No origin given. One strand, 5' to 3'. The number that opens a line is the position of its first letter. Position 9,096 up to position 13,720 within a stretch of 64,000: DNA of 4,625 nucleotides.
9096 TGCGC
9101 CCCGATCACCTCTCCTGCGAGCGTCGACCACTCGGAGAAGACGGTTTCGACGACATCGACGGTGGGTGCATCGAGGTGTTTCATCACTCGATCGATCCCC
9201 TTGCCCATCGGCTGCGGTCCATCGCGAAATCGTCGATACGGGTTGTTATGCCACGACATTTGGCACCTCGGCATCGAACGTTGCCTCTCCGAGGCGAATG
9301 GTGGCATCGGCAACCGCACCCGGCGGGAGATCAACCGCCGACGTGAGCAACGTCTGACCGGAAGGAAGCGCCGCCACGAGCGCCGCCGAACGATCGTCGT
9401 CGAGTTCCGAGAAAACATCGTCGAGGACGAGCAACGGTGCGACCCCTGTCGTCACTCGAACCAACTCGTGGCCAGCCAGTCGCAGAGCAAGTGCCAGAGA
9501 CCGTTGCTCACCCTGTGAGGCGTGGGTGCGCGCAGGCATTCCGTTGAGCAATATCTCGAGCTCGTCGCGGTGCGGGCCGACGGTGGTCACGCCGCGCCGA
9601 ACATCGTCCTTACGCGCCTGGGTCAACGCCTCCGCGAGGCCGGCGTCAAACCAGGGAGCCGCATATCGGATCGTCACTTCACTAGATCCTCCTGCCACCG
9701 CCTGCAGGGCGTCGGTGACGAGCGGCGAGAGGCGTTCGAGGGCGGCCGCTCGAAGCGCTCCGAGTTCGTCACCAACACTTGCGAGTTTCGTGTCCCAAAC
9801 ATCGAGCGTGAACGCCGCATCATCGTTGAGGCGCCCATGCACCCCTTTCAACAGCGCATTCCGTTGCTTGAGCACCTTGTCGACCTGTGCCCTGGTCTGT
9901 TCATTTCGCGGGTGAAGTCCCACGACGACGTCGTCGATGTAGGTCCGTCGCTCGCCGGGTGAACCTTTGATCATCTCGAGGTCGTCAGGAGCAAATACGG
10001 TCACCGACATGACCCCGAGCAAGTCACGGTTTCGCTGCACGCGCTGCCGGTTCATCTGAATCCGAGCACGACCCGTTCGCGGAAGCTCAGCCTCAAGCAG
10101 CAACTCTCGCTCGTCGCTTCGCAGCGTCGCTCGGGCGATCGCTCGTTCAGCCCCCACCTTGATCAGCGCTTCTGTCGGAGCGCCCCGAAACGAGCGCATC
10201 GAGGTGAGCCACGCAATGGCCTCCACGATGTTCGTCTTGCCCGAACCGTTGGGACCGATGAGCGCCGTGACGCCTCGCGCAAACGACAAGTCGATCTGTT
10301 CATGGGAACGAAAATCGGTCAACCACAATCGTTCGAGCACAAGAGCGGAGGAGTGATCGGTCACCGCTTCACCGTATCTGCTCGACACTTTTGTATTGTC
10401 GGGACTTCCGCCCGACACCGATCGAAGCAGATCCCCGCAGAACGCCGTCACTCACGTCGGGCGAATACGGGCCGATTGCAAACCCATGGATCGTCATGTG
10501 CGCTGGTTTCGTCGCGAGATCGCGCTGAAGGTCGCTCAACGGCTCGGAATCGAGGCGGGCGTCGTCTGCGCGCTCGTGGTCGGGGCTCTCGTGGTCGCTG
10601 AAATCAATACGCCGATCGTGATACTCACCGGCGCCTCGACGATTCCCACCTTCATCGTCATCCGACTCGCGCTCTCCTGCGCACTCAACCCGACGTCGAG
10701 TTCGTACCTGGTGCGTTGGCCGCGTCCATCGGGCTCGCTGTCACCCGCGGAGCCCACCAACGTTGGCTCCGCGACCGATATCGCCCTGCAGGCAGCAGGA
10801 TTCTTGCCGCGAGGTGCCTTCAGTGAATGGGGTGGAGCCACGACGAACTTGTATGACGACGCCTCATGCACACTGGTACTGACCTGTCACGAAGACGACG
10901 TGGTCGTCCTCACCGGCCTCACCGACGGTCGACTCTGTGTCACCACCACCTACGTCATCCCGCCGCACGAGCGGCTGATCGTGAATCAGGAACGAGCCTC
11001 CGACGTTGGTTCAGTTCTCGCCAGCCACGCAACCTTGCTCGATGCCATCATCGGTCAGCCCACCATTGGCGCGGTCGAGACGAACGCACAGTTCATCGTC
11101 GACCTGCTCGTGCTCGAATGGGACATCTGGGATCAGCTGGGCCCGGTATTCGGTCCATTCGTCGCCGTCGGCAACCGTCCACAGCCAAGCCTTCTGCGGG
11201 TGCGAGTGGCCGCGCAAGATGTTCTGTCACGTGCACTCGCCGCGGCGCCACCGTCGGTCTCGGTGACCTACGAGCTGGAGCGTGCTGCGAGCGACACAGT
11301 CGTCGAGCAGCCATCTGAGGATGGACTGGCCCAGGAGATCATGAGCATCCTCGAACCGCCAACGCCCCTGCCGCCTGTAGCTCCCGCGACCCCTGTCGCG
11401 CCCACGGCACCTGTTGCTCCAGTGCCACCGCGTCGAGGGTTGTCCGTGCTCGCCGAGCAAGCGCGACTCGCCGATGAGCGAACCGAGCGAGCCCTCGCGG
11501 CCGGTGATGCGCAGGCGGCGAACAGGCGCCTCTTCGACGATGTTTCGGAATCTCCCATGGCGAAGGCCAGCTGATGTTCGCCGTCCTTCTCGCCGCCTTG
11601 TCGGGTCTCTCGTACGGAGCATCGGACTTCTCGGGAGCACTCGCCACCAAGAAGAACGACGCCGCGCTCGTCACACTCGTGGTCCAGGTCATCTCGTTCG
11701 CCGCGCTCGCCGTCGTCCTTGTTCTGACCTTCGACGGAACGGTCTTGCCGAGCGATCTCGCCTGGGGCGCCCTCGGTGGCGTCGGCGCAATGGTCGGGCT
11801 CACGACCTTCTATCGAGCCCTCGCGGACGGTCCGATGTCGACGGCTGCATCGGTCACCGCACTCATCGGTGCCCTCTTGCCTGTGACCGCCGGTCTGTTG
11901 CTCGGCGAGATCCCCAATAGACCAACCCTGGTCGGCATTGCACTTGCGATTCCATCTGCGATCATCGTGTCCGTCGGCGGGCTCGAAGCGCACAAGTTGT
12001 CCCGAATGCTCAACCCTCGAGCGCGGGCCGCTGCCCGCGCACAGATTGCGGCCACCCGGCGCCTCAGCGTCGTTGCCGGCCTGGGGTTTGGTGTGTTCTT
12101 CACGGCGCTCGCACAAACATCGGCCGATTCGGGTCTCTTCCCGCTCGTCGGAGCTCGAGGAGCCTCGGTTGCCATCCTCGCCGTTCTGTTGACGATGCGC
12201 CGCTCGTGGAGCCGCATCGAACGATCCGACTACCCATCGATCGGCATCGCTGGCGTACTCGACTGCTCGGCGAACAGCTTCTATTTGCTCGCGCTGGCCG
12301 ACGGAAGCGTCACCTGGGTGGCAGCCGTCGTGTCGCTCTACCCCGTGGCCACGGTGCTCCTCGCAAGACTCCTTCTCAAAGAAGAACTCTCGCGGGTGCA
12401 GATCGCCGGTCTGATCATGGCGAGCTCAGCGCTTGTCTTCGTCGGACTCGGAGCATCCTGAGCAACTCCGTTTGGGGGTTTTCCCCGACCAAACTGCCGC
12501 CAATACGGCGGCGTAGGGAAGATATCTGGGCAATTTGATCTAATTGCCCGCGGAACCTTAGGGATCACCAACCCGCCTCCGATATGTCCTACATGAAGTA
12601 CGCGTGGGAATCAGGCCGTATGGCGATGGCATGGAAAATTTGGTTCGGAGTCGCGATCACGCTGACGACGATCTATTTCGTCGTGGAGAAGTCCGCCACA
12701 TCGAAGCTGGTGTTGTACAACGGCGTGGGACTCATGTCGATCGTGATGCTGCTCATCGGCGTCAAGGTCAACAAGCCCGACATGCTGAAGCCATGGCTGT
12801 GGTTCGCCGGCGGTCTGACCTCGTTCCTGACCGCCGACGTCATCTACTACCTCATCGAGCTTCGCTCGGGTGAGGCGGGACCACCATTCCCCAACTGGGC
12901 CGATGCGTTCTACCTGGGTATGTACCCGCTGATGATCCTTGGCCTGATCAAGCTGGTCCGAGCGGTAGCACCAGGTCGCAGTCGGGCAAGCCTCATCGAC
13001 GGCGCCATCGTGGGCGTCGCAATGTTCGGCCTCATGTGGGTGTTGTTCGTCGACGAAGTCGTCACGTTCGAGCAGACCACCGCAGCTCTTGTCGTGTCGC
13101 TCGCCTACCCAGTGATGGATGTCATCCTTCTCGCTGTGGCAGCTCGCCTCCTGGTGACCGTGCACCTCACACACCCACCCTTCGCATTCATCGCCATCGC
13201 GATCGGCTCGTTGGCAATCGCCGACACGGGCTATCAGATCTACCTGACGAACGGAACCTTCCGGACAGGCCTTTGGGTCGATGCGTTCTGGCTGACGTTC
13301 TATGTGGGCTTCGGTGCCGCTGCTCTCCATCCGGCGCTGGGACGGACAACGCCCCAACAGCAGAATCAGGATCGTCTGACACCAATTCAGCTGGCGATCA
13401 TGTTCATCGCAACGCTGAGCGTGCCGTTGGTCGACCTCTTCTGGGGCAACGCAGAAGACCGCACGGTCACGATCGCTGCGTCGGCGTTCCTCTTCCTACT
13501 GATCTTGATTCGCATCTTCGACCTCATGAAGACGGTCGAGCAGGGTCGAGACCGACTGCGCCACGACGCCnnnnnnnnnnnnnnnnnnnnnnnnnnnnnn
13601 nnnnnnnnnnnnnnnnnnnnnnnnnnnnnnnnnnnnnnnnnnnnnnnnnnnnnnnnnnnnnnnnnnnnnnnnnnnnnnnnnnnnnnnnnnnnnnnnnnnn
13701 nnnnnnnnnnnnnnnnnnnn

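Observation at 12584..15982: c-di-GMP enzyme (GGDEF+EAL) fused to a CelD/BioF2-like GNAT acyltransferase domain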

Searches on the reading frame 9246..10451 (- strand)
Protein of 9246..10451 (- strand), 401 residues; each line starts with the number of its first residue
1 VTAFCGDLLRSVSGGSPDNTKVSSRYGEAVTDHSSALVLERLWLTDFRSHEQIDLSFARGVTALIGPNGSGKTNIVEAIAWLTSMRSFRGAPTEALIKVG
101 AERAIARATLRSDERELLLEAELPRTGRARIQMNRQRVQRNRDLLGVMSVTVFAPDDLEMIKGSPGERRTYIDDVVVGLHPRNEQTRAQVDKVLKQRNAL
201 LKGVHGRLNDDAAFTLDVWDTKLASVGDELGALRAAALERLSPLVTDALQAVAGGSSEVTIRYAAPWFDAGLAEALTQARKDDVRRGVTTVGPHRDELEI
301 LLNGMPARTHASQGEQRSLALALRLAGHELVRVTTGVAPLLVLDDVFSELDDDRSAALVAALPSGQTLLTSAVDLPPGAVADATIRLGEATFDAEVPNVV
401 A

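Call 12: search_protein_families(library=pfam, proteins=[window:9246-10451:-], max_evalue=0.001)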
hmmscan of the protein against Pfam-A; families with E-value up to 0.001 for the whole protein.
window:9246-10451:- (401 aa): 6 families
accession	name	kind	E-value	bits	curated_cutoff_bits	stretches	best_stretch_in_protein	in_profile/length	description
PF02463.25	SMC_N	-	3.2e-24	86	40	1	39-362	2-183/220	RecF/RecN/SMC N terminal domain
PF13476.12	AAA_23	-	1.5e-10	42.5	27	1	44-86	4-46/201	AAA domain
PF13304.12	AAA_21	-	3.1e-09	37.8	27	1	61-122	1-63/304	AAA domain, putative AbiEii toxin, Type IV TA system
PF13175.12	AAA_15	-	1.9e-07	31.5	32.1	1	41-84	5-48/374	AAA ATPase domain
PF13555.12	AAA_29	-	0.0002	21.5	27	1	49-82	11-45/61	P-loop containing region of AAA domain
PF00005.33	ABC_tran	-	0.00025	22.1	25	0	53-85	4-37/137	ABC transporter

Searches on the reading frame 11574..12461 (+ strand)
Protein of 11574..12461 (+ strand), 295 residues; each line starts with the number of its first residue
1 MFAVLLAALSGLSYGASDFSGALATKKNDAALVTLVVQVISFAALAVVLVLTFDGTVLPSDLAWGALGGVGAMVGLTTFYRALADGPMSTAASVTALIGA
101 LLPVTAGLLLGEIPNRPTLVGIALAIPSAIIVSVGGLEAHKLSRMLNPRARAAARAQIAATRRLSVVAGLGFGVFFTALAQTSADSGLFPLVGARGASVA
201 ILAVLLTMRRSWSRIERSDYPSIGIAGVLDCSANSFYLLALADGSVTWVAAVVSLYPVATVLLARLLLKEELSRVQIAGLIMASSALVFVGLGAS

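Call 12: search_protein_families(library=pfam, proteins=[window:11574-12461:+], max_evalue=0.001)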
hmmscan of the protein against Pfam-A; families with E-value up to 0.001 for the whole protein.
window:11574-12461:+ (295 aa): 1 family
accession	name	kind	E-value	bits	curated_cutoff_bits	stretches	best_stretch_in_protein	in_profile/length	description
PF00892.27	EamA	-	2.8e-19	70.2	28.2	2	166-290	8-133/135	EamA-like transporter family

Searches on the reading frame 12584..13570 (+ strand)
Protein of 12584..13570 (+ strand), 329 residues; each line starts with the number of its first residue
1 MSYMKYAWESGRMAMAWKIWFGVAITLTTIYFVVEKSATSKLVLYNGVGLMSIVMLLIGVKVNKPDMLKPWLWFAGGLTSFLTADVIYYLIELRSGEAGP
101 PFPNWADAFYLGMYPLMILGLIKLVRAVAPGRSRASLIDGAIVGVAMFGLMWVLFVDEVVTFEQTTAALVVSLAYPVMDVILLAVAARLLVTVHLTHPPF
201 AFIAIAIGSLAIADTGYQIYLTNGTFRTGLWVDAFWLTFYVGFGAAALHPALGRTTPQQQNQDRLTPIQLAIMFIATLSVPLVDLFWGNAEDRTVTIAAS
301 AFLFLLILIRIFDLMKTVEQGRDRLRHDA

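Call 57: predict_structure(alignment_id=A3)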
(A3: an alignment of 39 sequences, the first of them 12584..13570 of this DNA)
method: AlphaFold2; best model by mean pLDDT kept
length: 329 residues; sequences in the alignment: 39
mean_pLDDT: 89.7   pTM: 0.87
mean pLDDT of the five models: 89.7, 89.0, 86.5, 86.4, 86.2
residues with pLDDT >= 90: 204; 70-90: 111; 50-70: 14; < 50: 0
segments of 3 or more residues with pLDDT < 50: none
pLDDT, mean of each block of 10 residues (from residue 1): 73 90 95 89 95 98 95 98 96 89 94 97 90 82 92 80 79 92 89 82 96 92 87 95 97 82 73 90 93 93 93 87 87
secondary structure, 60 per line:
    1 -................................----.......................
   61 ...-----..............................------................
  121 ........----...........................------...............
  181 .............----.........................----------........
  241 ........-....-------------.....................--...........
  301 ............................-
elements in order: H2-33 H38-63 H69-98 H105-128 H133-159 H166-193 H198-222 H233-248 H250-253 H267-287 H290-328

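Call 59: fold_search(model_id=the predicted structure, library=pdb)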
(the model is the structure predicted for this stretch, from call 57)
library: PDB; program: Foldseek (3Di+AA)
matches with E <= 10: 693; with E <= 0.001: 0
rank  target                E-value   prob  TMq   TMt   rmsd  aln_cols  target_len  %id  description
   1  7z6n_A                4.2e-02  0.33  0.15  0.16  18.6       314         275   13  Crystal structure of Zn2+-transporter BbZIP in a metal-stripped state (released 2022-08-10)
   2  6t1z                  1.7e-01  0.28  0.19  0.17  17.6       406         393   13  LmrP from L. lactis, in an outward-open conformation, bound to Hoechst 33342 (released 2020-07-29)
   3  4z9g_C                1.9e-01  0.14  0.15  0.13  29.0       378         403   11  Crystal structure of human corticotropin-releasing factor receptor 1 (CRF1R) in complex with the antagonist CP-376395  (released 2016-06-29)
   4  6w4s_F                2.0e-01  0.35  0.20  0.17  23.5       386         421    8  Structure of apo human ferroportin in lipid nanodisc (released 2020-09-09)
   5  2brd                  2.2e-01  0.93  0.35  0.46   7.4       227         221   16  CRYSTAL STRUCTURE OF BACTERIORHODOPSIN IN PURPLE MEMBRANE (released 1996-06-10)
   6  7yit_A                2.7e-01  0.69  0.29  0.32  13.6       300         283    9  Molecular mechanism of biased signaling at the kappa opioid receptor (released 2023-04-12)
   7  6ibb_C                3.4e-01  0.41  0.27  0.30  18.3       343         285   11  Crystal structure of the rat isoform of the succinate receptor SUCNR1 (GPR91) in complex with a nanobody (released 2019-08-14)
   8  5lwe_B                3.8e-01  0.25  0.22  0.24  19.0       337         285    8  Crystal structure of the human CC chemokine receptor type 9 (CCR9) in complex with vercirnon (released 2016-12-07)
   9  6ibb_A                4.0e-01  0.57  0.31  0.33  18.1       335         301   11  Crystal structure of the rat isoform of the succinate receptor SUCNR1 (GPR91) in complex with a nanobody (released 2019-08-14)
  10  7wkd_R                4.0e-01  0.35  0.23  0.27  14.3       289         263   12  TRH-TRHR G protein complex (released 2022-06-15)
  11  7p61_H                4.2e-01  0.20  0.21  0.21  22.0       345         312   14  Complex I from E. coli, DDM-purified, with NADH, Resting state (released 2022-09-21)
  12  5hxh_B                4.2e-01  0.11  0.14  0.15  21.0       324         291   12  Structural mechanisms of extracellular ion exchange and induced binding-site occlusion in the sodium-calcium exchanger (released 2016-05-11)
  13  8zqq_A                4.2e-01  0.09  0.13  0.10  23.1       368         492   14  Human high-affinity choline transporter CHT1 bound to choline under NaCl condition, with sodium and chloride ions coor (released 2024-12-04)
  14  8iys_R                4.3e-01  0.33  0.22  0.23  22.3       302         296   15  TUG891-bound FFAR4 in complex with Gq (released 2023-06-21)
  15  7s89_A                4.3e-01  0.15  0.19  0.13  18.4       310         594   13  Open apo-state cryo-EM structure of human TRPV6 in cNW11 nanodiscs (released 2021-11-17)
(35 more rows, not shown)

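Call 63: search_protein_families(library=pfam, alignment_id=A3, max_evalue=0.01)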
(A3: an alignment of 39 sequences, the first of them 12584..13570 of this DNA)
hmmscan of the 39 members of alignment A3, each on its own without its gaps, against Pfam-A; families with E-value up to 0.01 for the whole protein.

A. member 1, window:12584-13570:+ (329 aa): 1 family
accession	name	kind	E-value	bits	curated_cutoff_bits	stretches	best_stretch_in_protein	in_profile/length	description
PF15860.11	DUF4728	-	0.0032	18.5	26.7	1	49-78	8-39/91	Domain of unknown function (DUF4728)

B. families by the number of members that match (of 39 scanned): 9 families
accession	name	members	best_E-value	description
PF00563.25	EAL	38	1.3e-82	EAL domain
PF00990.26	GGDEF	38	3.2e-47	Diguanylate cyclase, GGDEF domain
PF13480.13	Acetyltransf_6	38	1.4e-21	Acetyltransferase (GNAT) domain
PF17853.6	GGDEF_2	4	3e-05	GGDEF-like domain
PF04339.18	FemAB_like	2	0.0079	Peptidogalycan biosysnthesis/recognition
PF04895.17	Nre_C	2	0.0084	Archaeal Nre, C-terminal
PF15860.11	DUF4728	1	0.0032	Domain of unknown function (DUF4728)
PF13517.12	FG-GAP_3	1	0.0047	FG-GAP-like repeat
PF09924.15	LPG_synthase_C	1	0.0091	Phosphatidylglycerol lysyltransferase, C-terminal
